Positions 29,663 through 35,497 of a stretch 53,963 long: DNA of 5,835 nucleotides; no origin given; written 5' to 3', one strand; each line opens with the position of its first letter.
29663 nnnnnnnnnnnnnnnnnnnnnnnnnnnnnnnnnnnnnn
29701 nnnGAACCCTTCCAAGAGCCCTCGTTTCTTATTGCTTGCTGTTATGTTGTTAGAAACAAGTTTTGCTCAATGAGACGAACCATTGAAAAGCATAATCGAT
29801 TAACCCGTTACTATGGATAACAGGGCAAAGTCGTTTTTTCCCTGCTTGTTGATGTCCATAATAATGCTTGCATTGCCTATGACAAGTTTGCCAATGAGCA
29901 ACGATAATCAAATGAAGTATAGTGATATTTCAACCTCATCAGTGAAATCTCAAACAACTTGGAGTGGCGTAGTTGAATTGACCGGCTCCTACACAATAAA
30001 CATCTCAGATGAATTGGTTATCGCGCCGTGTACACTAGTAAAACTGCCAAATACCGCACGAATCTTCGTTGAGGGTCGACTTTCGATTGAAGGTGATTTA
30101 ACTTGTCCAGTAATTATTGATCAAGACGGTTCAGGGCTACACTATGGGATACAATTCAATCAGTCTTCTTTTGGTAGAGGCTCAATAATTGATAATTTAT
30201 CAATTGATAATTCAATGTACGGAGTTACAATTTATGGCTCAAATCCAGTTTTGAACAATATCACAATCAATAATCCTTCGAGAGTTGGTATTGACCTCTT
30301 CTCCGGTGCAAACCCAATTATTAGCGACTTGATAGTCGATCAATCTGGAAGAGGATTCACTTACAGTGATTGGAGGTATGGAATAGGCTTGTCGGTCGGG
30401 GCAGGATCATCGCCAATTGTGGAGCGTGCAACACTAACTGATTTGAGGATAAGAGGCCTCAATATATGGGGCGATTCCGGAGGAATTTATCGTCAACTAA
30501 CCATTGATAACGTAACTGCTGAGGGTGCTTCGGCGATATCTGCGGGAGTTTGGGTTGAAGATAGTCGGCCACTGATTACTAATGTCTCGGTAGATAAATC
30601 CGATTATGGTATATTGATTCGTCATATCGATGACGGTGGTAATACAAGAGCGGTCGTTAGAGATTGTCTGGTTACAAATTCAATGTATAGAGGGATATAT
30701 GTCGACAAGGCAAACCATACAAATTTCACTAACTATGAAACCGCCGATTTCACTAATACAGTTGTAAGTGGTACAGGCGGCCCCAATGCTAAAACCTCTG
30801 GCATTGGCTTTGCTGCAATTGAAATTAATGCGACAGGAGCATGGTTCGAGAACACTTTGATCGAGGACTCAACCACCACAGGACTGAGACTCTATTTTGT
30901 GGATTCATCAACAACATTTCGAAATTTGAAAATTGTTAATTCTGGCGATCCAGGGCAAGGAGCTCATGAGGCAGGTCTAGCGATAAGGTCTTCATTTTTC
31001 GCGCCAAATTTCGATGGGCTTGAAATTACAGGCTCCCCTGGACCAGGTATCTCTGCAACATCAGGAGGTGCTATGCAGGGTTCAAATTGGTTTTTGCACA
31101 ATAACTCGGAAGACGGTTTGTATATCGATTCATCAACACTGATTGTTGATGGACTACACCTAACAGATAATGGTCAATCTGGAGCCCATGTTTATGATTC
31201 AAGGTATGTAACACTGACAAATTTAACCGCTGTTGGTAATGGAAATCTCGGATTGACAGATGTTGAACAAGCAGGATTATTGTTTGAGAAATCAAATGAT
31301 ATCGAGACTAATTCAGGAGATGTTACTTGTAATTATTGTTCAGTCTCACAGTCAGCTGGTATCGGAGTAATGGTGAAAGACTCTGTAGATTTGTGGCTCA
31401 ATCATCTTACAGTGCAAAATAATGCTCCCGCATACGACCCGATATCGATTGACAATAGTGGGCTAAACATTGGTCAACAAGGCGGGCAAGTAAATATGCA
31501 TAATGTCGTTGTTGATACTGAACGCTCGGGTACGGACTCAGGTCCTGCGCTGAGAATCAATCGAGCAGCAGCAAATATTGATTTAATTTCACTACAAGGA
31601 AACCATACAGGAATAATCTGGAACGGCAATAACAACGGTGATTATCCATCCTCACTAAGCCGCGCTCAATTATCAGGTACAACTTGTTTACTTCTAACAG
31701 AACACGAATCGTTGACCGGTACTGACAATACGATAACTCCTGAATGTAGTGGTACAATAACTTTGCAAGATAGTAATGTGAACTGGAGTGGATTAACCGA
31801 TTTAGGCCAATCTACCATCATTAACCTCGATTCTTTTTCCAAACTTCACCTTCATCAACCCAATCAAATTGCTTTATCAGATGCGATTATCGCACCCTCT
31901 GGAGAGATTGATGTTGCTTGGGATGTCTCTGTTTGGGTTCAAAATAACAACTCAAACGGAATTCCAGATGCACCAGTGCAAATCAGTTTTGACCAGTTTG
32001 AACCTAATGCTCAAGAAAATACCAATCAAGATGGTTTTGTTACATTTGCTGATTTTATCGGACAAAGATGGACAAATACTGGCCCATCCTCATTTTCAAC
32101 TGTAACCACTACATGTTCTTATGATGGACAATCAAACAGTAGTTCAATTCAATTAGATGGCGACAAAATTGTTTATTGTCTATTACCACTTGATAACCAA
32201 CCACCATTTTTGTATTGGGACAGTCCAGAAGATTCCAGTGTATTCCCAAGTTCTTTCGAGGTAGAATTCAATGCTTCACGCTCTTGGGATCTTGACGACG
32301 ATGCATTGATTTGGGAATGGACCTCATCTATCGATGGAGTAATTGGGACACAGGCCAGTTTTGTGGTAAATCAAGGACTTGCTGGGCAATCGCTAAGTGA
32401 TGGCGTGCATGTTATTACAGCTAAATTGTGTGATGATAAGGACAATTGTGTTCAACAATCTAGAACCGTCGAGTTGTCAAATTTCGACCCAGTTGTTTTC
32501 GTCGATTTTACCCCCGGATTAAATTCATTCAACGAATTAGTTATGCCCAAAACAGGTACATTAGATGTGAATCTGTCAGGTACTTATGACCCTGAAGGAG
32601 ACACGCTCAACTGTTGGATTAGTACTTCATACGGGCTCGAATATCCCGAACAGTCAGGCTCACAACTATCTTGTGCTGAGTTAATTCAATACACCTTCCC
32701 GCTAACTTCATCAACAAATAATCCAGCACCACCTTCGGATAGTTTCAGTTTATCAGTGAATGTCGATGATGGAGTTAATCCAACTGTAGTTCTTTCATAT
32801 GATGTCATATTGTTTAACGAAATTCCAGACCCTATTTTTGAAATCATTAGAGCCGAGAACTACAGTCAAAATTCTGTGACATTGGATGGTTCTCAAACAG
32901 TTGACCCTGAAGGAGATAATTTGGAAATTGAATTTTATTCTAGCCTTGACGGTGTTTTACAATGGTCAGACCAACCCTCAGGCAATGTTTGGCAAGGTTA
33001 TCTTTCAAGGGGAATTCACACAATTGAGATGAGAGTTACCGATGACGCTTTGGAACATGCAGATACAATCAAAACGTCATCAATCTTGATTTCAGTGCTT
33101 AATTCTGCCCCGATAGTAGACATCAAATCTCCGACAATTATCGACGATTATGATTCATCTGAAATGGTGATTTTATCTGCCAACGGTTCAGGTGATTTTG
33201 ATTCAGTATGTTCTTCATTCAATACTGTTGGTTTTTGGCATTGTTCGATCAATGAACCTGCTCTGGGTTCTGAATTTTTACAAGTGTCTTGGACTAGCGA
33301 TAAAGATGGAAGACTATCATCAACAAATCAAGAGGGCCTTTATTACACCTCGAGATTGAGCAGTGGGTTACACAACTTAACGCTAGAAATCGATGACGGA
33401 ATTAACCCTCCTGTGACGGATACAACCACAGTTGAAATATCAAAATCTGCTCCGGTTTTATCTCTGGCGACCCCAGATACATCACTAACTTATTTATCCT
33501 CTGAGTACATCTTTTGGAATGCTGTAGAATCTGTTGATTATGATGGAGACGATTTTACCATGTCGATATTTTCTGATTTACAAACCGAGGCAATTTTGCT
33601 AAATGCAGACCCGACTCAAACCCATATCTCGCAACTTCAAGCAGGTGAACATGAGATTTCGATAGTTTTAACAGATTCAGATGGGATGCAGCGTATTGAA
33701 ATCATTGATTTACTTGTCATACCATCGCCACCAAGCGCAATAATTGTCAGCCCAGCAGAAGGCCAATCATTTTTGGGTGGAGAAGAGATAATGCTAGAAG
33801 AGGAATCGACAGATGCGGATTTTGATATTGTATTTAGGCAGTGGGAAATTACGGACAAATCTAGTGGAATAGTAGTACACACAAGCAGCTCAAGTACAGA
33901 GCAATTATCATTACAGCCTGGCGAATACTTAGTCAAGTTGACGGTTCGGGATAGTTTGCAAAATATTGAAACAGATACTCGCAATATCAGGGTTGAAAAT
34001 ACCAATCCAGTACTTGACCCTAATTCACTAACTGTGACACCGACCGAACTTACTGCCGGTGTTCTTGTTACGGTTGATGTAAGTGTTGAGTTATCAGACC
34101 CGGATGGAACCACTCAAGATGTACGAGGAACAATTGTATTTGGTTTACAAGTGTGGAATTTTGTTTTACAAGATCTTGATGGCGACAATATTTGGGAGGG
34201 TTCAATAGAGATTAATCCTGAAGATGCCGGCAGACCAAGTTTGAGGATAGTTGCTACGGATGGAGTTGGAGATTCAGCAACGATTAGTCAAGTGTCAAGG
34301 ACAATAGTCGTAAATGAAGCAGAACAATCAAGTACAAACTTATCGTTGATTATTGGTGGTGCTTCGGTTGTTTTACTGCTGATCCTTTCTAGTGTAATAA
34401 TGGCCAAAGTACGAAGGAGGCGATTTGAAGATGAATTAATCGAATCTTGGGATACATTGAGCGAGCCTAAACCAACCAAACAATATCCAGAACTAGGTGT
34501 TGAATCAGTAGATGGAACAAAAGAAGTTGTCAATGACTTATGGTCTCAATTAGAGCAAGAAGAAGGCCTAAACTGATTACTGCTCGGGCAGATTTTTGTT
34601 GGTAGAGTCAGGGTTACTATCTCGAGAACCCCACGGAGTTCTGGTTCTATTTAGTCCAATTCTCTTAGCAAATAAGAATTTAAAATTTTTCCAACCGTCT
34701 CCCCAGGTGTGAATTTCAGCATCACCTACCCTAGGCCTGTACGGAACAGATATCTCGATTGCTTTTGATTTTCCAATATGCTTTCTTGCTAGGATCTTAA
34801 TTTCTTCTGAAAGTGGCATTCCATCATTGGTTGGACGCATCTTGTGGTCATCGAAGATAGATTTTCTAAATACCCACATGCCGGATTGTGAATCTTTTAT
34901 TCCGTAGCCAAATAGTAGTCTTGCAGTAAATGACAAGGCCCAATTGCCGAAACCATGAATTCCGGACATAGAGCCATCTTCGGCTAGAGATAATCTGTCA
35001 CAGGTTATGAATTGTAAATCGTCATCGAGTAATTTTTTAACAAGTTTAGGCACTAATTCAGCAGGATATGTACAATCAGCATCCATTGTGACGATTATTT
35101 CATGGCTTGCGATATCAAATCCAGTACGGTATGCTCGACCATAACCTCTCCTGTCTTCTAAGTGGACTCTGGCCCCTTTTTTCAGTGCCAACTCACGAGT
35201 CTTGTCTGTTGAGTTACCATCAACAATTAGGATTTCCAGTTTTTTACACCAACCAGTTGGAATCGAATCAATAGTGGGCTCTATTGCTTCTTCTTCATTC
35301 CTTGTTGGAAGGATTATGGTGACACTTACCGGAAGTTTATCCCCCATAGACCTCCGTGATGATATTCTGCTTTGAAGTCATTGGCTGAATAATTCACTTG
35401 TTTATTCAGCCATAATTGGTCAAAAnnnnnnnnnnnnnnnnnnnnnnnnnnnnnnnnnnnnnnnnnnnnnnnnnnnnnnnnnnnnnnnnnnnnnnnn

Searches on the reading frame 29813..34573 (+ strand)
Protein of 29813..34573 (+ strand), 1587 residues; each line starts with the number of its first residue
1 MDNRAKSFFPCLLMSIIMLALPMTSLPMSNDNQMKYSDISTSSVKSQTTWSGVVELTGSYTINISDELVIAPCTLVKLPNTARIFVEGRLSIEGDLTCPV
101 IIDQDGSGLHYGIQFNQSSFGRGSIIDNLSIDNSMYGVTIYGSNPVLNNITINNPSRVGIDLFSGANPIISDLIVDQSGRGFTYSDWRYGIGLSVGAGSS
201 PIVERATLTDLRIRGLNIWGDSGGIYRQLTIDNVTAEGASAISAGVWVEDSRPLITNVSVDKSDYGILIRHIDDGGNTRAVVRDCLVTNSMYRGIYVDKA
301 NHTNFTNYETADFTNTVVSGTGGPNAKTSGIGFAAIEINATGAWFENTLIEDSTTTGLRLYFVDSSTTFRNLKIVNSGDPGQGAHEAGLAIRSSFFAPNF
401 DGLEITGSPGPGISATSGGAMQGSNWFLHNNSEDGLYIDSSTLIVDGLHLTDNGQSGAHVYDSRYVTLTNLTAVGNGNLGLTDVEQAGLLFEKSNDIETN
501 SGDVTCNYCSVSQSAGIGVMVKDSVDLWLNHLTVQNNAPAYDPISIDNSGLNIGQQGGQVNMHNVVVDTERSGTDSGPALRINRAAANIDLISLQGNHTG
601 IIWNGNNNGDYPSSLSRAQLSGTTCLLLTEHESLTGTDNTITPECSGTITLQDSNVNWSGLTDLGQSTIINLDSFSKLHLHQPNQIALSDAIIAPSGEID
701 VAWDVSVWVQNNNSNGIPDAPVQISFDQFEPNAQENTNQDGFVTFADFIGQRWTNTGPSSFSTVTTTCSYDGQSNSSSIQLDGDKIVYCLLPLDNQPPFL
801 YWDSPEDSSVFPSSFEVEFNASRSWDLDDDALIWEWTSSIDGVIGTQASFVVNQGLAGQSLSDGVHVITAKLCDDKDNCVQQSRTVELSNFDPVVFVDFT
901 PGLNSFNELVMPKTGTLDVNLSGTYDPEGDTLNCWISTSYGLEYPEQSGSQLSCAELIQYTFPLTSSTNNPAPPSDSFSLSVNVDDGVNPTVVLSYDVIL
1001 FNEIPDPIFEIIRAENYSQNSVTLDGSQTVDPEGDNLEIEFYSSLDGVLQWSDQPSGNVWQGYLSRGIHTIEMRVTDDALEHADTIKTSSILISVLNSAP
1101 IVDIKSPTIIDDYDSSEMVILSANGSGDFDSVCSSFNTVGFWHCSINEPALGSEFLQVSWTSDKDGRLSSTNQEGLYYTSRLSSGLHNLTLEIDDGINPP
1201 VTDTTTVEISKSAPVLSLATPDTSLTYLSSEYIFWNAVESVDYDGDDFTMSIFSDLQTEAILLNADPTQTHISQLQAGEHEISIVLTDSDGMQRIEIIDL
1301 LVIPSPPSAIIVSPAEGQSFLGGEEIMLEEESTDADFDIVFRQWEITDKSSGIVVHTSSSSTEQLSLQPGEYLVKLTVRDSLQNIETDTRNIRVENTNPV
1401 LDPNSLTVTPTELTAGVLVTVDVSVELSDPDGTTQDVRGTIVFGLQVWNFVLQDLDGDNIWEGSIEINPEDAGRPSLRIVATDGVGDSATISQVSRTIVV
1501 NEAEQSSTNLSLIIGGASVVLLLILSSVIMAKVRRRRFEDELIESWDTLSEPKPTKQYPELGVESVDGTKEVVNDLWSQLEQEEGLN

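Call 60: search_protein_families(library=pfam, proteins=[window:29813-34573:+], max_evalue=0.001)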
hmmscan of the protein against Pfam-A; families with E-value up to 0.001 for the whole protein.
window:29813-34573:+ (1587 aa): 5 families
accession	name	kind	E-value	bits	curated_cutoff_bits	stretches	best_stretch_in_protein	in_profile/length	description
PF13229.12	Beta_helix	-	1e-19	71.1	25.9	3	398-564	11-155/158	Right handed beta helix region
PF22352.2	K319L-like_PKD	-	7.4e-09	35.9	27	1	1324-1394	12-84/84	K319L-like, PKD domain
PF00801.26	PKD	-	3.8e-08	33.7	23.5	0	1317-1390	8-77/80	PKD domain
PF18911.6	PKD_4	-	3.5e-06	27.4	27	0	1324-1393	18-84/85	PKD domain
PF21027.3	Sde0182_C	-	0.00016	22.6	27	0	1022-1041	2-21/83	Cellulose-binding protein Sde0182, C-terminal domain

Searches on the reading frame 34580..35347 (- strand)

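Call 60: search_protein_families(library=pfam, proteins=[window:34580-35347:-], max_evalue=0.001)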
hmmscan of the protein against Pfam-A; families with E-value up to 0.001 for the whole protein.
window:34580-35347:- (256 aa): 2 families
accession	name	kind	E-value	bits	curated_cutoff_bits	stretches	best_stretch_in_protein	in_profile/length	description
PF00535.33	Glycos_transf_2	-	5.4e-26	92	23.3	1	10-167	1-166/168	Glycosyl transferase family 2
PF10111.15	Glyco_tranf_2_2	-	5.6e-05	23.2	27.3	1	10-104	1-104/276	Glycosyltransferase like family 2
